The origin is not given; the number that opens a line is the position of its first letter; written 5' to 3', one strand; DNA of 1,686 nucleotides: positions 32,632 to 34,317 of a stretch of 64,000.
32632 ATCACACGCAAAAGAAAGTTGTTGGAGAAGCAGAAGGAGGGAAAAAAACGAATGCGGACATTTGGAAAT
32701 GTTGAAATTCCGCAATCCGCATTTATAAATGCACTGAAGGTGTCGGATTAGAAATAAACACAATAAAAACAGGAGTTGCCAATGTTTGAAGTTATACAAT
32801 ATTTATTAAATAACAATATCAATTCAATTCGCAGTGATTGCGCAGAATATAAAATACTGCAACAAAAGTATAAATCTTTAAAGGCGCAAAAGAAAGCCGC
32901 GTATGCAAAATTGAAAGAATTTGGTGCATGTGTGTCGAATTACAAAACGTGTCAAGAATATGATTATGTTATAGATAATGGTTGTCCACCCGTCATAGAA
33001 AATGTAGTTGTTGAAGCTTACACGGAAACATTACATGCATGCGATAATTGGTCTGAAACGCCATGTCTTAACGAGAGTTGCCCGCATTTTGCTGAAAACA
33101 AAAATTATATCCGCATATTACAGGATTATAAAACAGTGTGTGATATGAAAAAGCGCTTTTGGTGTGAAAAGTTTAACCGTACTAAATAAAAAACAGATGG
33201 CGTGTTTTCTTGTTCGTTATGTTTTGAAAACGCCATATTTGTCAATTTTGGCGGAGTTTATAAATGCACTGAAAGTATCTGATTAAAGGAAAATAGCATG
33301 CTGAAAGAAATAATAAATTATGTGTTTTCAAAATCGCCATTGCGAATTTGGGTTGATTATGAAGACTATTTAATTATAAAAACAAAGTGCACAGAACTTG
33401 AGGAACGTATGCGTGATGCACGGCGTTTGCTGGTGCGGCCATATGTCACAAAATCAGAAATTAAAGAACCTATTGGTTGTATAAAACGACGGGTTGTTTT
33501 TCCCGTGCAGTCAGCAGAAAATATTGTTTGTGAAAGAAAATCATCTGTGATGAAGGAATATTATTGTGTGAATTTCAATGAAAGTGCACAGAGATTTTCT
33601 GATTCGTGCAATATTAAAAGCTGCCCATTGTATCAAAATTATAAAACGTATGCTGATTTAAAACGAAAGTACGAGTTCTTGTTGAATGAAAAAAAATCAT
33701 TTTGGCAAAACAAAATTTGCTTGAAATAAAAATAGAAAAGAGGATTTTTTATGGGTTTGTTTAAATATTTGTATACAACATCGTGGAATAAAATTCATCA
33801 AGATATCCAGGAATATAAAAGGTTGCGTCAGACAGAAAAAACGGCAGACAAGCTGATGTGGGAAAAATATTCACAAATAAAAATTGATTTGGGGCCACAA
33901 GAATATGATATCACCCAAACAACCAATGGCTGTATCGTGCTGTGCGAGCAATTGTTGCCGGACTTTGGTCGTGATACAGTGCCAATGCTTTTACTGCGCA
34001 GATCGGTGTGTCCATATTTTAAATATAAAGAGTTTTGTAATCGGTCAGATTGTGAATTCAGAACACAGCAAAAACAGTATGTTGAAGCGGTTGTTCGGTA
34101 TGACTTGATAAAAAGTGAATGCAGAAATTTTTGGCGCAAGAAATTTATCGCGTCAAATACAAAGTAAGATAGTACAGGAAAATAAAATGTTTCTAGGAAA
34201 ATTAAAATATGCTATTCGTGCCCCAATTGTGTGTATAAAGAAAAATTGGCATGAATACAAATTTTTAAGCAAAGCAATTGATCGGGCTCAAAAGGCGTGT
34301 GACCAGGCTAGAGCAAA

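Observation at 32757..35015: Tandem array of five divergent paralogs of an unrecognised small Cys-motif protein family at the lepA 3' end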

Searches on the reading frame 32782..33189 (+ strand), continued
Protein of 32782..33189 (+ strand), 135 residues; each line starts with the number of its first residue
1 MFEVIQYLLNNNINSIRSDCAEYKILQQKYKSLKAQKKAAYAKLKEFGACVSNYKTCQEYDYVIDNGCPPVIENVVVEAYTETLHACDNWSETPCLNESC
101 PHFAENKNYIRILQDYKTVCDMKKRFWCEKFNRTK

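Call 37: find_encoding_contigs(protein=P0150, flank=8000, max_places=2)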
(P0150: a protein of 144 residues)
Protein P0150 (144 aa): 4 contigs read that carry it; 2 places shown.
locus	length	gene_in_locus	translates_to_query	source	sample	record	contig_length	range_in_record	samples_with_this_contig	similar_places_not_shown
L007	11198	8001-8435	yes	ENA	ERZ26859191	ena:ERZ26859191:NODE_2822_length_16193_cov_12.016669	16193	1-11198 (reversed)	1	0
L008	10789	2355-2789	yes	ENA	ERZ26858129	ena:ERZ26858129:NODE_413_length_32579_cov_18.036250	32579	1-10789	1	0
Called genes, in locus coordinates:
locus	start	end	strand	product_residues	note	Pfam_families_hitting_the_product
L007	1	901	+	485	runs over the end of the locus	-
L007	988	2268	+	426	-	-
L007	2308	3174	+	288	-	-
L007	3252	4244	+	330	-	-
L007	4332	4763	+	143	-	-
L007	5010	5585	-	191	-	PF09335:VTT_dom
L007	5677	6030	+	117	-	PF02033:RBFA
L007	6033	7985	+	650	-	PF00009:GTP_EFTU, PF03144:GTP_EFTU_D2, PF00679:EFG_C, PF06421:LepA_C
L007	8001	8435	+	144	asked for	-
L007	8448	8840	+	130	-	-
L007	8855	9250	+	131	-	-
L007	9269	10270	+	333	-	PF13356:Arm-DNA-bind_3 (weak)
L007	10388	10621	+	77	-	PF14573:PP-binding_2 (weak), PF00550:PP-binding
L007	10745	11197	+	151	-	?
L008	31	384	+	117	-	PF02033:RBFA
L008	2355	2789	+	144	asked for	-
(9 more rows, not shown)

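Call 41: search_protein_families(library=padloc, proteins=[window:32782-33189:+], max_evalue=1)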
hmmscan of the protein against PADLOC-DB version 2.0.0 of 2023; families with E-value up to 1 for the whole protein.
window:32782-33189:+ (135 aa): 0 families

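Call 42: search_protein_families(library=ncbifam, proteins=[window:32782-33189:+], max_evalue=1)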
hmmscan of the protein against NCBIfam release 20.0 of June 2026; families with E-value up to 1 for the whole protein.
window:32782-33189:+ (135 aa): 1 family
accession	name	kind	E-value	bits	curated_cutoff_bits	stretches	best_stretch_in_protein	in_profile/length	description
NF008412.0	PRK11235.1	equivalog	0.11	12.7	96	1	37-79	13-54/80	type II toxin-antitoxin system RelB/DinJ family antitoxin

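Call 44: find_encoding_contigs(protein=P0145, flank=8000, max_places=2)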
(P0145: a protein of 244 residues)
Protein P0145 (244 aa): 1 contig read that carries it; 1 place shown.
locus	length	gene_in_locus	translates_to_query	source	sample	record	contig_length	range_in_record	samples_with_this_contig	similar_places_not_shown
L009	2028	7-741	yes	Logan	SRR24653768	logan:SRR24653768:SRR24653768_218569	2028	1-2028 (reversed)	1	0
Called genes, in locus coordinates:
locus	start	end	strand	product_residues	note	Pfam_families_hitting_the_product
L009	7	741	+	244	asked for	-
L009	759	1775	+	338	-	PF13356:Arm-DNA-bind_3, PF22022:Phage_int_M (faint)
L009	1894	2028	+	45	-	?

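Call 45: find_encoding_contigs(protein=P0160, flank=8000, max_places=2)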
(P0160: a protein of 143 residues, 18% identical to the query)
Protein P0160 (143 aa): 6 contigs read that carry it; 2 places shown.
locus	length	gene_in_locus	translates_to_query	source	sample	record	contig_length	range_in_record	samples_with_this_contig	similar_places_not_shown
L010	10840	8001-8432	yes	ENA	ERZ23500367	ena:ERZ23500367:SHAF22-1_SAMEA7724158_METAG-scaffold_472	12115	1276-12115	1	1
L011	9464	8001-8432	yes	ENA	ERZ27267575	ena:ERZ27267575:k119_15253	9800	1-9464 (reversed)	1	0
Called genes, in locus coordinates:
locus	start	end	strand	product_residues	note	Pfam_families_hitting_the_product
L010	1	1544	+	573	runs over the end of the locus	-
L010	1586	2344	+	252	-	-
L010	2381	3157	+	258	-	-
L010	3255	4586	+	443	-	-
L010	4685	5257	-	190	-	PF09335:VTT_dom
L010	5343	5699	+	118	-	PF02033:RBFA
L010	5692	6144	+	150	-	PF00583:Acetyltransf_1, PF13673:Acetyltransf_10, PF13508:Acetyltransf_7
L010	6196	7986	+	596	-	PF00009:GTP_EFTU, PF03144:GTP_EFTU_D2, PF00679:EFG_C, PF06421:LepA_C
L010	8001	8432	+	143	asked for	-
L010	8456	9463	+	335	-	PF13356:Arm-DNA-bind_3 (weak), PF22022:Phage_int_M (weak)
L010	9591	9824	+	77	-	PF00550:PP-binding, PF14573:PP-binding_2 (weak)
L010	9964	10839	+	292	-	?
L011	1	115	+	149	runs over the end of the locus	?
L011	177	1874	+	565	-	-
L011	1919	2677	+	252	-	-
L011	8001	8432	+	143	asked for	-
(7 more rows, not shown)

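Call 77: fold_search(model_id=the predicted structure, library=viral)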
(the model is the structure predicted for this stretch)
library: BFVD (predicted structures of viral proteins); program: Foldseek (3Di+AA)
matches with E <= 10: 554; with E <= 0.001: 0
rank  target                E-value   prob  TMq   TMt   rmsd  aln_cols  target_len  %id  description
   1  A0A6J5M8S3            7.8e-02  0.25  0.23  0.16  36.1       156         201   11  Uncharacterized protein [uncultured Caudovirales phage]
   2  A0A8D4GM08            1.1e-01  0.85  0.37  0.15  11.0       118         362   10  (no name in the UniProt tables at hand)
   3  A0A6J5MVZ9            1.1e-01  0.38  0.23  0.08   9.8       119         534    8  Uncharacterized protein [uncultured Caudovirales phage]
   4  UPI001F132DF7         1.3e-01  0.33  0.18  0.29  10.3        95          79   20  (no name look-up for this kind of identifier)
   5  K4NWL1                1.6e-01  0.13  0.19  0.20   8.3        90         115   14  (no name in the UniProt tables at hand)
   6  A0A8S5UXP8            1.7e-01  0.44  0.22  0.14  18.4        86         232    9  L SHAPED TAIL FIBER PROTEIN (Fragment) [Siphoviridae sp. ctfza2]
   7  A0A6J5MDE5            1.7e-01  0.25  0.28  0.14   8.5       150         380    9  DNA-directed DNA polymerase, family A, palm domain containing protein [uncultured Caudovirales phage]
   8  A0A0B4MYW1            1.9e-01  0.12  0.15  0.10  16.9       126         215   12  Collar protein [Streptococcus phage SOCP]
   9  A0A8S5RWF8            2.3e-01  0.09  0.19  0.16  13.9       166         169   13  Uncharacterized protein [Siphoviridae sp. ctHip2]
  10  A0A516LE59            2.6e-01  0.33  0.29  0.09  10.6       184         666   13  (no name in the UniProt tables at hand)
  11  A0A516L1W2            2.6e-01  0.25  0.25  0.27  15.9       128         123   12  (no name in the UniProt tables at hand)
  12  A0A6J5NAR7            2.8e-01  0.38  0.24  0.16   9.9       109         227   10  Uncharacterized protein [uncultured Caudovirales phage]
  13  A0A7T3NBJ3            3.2e-01  0.21  0.17  0.10  11.1        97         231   12  Uncharacterized protein [Serratia phage vB_SmaM_Yaphecito]
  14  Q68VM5                3.4e-01  0.15  0.20  0.07  14.2        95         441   13  Major capsid protein (Fragment) [Fibropapillomatosis associated Chelonia mydas herpesvirus]
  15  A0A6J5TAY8            3.7e-01  0.30  0.35  0.10   7.3       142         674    8  DNA-directed DNA polymerase, family A, palm domain containing protein [uncultured Caudovirales phage]
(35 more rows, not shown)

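Call 79: find_encoding_contigs(protein=P0158, flank=3000, max_places=1)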
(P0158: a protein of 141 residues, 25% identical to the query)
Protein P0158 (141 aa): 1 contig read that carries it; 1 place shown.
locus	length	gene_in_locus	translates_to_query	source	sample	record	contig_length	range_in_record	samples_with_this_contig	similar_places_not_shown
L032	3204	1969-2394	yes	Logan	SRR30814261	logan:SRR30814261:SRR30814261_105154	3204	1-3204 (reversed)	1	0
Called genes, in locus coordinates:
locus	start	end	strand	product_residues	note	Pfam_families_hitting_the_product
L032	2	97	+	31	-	?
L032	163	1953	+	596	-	PF00009:GTP_EFTU, PF03144:GTP_EFTU_D2, PF00679:EFG_C, PF06421:LepA_C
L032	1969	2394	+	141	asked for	-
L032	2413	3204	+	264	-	?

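Call 80: find_encoding_contigs(protein=P0164, flank=3000, max_places=1)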
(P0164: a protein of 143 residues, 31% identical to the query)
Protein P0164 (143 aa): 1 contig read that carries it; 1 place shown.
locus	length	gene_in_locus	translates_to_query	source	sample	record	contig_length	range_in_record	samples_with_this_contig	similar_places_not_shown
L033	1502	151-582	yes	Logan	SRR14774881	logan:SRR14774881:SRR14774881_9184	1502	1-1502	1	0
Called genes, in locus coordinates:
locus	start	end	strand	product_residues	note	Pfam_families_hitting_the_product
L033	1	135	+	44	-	?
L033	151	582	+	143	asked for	-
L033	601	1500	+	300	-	?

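Call 81: find_encoding_contigs(protein=P0126, flank=3000, max_places=1)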
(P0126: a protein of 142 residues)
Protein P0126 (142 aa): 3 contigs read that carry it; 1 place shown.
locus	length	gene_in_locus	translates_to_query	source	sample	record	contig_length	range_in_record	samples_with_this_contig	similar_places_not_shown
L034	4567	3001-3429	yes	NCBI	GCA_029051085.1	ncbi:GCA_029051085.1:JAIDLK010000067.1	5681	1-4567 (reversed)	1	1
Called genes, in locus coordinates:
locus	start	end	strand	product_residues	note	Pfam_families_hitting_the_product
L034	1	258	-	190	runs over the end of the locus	PF09335:VTT_dom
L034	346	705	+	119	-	PF02033:RBFA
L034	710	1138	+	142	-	PF00583:Acetyltransf_1, PF13673:Acetyltransf_10, PF13508:Acetyltransf_7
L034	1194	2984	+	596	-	PF00009:GTP_EFTU, PF03144:GTP_EFTU_D2, PF00679:EFG_C, PF06421:LepA_C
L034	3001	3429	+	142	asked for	-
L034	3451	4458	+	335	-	PF13356:Arm-DNA-bind_3 (weak), PF22022:Phage_int_M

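Call 86: list_cluster_members(proteins=[window:32782-33189:+, window:33298-33729:+, window:33751-34167:+, window:34187-34582:+, window:34596-35015:+, window:35034-36032:+, P0006, P0063, P0126])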
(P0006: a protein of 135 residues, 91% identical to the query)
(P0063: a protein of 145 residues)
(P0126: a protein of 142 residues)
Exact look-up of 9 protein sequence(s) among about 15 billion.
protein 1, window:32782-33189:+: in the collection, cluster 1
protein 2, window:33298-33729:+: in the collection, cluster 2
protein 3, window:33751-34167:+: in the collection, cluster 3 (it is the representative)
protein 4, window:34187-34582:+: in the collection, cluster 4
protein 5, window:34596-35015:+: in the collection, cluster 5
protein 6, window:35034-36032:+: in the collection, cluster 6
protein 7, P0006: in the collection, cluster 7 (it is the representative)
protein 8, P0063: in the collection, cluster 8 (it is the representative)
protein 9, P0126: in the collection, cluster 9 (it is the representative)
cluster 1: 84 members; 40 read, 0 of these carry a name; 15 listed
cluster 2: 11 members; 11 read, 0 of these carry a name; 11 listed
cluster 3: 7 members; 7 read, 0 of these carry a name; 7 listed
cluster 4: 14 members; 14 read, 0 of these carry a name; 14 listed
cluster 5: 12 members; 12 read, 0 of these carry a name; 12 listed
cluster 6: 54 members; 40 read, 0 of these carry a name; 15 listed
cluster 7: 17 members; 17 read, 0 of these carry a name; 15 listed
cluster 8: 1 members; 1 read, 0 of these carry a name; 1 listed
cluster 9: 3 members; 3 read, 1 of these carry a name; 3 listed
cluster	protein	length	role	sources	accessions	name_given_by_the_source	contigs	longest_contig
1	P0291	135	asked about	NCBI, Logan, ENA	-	-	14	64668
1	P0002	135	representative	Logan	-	-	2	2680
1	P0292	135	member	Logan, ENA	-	-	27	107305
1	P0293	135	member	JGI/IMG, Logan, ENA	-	-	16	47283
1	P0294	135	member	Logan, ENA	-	-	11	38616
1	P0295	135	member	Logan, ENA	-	-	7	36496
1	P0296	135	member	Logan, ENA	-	-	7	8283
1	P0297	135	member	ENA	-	-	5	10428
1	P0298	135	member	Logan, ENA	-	-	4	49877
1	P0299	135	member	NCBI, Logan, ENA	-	-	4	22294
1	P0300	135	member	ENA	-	-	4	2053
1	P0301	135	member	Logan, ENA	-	-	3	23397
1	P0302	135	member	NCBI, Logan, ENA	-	-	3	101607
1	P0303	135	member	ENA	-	-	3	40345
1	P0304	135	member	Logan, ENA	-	-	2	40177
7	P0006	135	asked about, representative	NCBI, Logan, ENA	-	-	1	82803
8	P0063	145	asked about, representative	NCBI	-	-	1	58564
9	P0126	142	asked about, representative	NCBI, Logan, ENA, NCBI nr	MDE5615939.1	MAG: hypothetical protein K2I81_03855 [Alphaproteobacteria bacterium] | hypothetical protein [Alphaproteobacteria bacterium]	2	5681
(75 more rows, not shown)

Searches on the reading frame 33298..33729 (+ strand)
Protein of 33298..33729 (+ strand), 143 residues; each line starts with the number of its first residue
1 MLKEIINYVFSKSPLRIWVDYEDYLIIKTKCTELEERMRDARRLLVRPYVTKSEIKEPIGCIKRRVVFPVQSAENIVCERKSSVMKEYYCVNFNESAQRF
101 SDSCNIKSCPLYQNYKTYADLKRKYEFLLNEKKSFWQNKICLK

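Call 4: search_protein_families(library=pfam, proteins=[window:33298-33729:+], max_evalue=1)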
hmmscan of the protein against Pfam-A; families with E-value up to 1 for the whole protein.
window:33298-33729:+ (143 aa): 3 families
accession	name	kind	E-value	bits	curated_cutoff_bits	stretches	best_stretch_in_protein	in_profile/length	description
PF17456.7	TcpS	-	0.051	13.8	28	1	25-95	44-111/155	Toxin-coregulated pilus protein S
PF24237.1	INO80E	-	0.058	14.2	27.8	1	116-137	4-25/48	INO80 complex subunit E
PF10967.13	DUF2769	-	0.29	12.2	22.8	1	81-116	15-49/57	Protein of unknown function (DUF2769)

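Call 5: search_protein_families(library=phrogs, proteins=[window:33298-33729:+], max_evalue=1)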
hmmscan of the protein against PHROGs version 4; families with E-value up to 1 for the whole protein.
window:33298-33729:+ (143 aa): 0 families

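Call 41: search_protein_families(library=padloc, proteins=[window:33298-33729:+], max_evalue=1)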
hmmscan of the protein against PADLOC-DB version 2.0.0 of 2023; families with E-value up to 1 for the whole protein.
window:33298-33729:+ (143 aa): 0 families

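Call 42: search_protein_families(library=ncbifam, proteins=[window:33298-33729:+], max_evalue=1)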
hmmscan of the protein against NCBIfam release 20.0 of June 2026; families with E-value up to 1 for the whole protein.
window:33298-33729:+ (143 aa): 0 families

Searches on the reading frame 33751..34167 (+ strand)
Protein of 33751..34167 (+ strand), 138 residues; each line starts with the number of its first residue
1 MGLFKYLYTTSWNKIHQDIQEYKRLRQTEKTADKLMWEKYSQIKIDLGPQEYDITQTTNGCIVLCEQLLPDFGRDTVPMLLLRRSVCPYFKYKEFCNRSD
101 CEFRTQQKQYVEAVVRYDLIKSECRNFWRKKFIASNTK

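Call 4: search_protein_families(library=pfam, proteins=[window:33751-34167:+], max_evalue=1)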
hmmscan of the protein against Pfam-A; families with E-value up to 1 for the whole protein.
window:33751-34167:+ (138 aa): 1 family
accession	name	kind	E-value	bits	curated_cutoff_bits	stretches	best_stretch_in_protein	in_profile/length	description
PF25159.1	DUF7826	-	0.014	15.7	27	1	82-117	79-114/147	Repeat of unknown function (DUF7826)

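Call 5: search_protein_families(library=phrogs, proteins=[window:33751-34167:+], max_evalue=1)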
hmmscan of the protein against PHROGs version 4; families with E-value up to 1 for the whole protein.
window:33751-34167:+ (138 aa): 1 family
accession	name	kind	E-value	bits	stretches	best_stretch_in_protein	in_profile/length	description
phrog_34745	-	unknown function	0.027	15.6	1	86-103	36-53/62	-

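Call 41: search_protein_families(library=padloc, proteins=[window:33751-34167:+], max_evalue=1)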
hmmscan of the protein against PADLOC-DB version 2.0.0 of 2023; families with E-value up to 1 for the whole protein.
window:33751-34167:+ (138 aa): 0 families

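Call 42: search_protein_families(library=ncbifam, proteins=[window:33751-34167:+], max_evalue=1)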
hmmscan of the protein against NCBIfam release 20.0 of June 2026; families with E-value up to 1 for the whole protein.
window:33751-34167:+ (138 aa): 0 families

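Call 48: search_dna_similar(query=window:33751-34167:+, collection=phages, mode=protein, max_evalue=1, max_rows=10)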
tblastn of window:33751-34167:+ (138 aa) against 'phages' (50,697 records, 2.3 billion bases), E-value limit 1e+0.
No match.
